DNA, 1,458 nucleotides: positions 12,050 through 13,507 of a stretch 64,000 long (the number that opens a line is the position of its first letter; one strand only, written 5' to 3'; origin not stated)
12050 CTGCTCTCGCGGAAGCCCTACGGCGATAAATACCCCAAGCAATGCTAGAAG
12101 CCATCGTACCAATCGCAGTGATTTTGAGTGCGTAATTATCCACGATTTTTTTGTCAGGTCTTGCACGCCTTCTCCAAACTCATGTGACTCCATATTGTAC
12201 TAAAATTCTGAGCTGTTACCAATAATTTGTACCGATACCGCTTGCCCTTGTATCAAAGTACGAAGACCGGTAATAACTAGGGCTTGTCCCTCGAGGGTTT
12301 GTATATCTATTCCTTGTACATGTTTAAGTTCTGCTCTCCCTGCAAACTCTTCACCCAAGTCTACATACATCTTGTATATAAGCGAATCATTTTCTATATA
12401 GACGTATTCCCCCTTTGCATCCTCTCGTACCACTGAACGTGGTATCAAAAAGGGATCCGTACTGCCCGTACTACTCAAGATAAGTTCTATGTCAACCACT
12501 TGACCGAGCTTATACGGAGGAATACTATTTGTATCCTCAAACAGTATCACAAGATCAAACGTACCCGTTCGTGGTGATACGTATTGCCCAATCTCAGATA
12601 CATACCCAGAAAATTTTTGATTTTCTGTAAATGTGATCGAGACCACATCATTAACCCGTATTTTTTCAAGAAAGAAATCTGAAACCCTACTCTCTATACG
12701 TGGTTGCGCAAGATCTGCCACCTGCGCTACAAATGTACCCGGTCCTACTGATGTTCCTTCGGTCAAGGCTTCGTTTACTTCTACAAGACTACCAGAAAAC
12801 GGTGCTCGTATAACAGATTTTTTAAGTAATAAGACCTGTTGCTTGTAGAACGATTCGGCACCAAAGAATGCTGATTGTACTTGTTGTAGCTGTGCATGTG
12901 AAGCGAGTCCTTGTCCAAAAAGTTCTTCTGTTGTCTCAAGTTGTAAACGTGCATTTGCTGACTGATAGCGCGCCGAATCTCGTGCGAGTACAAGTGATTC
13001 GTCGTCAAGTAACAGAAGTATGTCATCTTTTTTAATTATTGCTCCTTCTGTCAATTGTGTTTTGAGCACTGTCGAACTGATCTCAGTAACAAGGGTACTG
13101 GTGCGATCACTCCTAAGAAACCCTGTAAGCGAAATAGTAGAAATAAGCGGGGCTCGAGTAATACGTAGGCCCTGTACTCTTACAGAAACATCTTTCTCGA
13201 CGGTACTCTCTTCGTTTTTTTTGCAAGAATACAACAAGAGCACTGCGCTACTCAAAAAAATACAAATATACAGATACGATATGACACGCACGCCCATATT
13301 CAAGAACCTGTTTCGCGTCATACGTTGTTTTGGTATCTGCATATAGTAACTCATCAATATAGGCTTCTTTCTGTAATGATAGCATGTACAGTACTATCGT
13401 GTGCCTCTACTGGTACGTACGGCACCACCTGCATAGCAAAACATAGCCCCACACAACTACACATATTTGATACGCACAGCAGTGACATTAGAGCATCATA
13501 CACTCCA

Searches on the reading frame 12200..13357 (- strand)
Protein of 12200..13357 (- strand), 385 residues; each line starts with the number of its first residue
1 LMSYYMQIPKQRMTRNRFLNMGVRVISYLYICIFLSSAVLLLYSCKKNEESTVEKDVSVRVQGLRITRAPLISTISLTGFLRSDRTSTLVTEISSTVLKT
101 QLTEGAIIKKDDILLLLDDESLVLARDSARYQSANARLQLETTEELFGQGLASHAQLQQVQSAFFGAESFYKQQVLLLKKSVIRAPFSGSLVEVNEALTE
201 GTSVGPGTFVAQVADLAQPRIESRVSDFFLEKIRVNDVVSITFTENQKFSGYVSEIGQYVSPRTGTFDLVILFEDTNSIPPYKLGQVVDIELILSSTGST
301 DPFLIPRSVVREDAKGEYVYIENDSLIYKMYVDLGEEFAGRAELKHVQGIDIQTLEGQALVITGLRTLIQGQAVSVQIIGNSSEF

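Call 10: search_protein_families(library=pfam, proteins=[P0003, P0004], max_evalue=1)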
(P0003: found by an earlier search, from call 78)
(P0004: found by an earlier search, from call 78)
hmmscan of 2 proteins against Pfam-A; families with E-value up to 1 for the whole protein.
P0003 (536 aa): 2 families
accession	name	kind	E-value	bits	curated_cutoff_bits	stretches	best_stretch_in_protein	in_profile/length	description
PF02321.23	OEP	-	0.00093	19.5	22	1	54-284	2-163/187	Outer membrane efflux protein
PF08783.17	DWNN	-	0.73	10.5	26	0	50-92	20-64/74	DWNN domain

P0004 (1042 aa): 3 families
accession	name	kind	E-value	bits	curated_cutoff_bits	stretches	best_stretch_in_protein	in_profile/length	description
PF00873.25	ACR_tran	-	1.4e-153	513.5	28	1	30-1028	16-1019/1021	AcrB/AcrD/AcrF family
PF03176.21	MMPL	-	6.2e-07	29.1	20.5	1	841-1032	112-305/333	MMPL family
PF13346.12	ABC2_membrane_5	-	0.071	13.1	25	1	981-1031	92-143/205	ABC-2 family transporter protein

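Call 11: search_protein_families(library=ncbifam, proteins=[P0003], max_evalue=1)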
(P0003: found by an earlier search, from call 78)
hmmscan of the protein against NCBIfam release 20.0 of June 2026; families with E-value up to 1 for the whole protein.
P0003 (536 aa): 2 families
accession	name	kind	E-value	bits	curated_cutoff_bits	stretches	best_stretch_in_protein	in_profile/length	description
NF009265.0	PRK12622.1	equivalog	0.15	12.2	145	0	455-491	31-67/135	flagellar basal body rod protein FlgB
NF001600.0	PRK00394.2-5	equivalog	0.15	11.7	308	0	237-268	66-97/186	TATA-box-binding protein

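Call 78: list_cluster_members(proteins=[P0003, P0004, window:12200-13357:-, P0007, P0008])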
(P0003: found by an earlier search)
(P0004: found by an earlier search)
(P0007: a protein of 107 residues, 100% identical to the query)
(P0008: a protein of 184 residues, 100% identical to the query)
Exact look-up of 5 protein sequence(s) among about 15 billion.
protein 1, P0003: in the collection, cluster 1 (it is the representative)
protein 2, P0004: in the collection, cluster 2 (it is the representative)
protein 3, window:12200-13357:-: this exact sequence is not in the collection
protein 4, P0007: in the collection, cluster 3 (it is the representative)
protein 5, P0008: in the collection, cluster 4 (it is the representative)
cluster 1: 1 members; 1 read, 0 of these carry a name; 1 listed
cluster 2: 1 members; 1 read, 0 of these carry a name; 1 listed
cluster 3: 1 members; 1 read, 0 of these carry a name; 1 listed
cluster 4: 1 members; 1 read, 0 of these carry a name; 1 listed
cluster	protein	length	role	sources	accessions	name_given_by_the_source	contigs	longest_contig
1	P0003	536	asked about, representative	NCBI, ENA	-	-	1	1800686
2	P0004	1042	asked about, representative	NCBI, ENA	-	-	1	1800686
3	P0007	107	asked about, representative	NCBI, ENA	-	-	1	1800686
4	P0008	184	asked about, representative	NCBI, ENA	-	-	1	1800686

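Call 102: find_related_loci(query=P0003, collection=metagenome_contigs, flank=4000)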
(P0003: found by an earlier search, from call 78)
Query P0003 (536 aa) in metagenome_contigs; peptide patterns used: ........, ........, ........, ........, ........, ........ (x = any residue, [..] = any of these).
66 stretches matched a pattern, but none encodes a relative of the query by tblastn (E <= 1e-3).

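Call 103: find_related_loci(query=P0004, collection=metagenome_contigs, flank=4000)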
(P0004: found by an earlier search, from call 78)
Query P0004 (1042 aa) in metagenome_contigs; peptide patterns used: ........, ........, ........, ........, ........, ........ (x = any residue, [..] = any of these).
156 stretches matched a pattern, but none encodes a relative of the query by tblastn (E <= 1e-3).
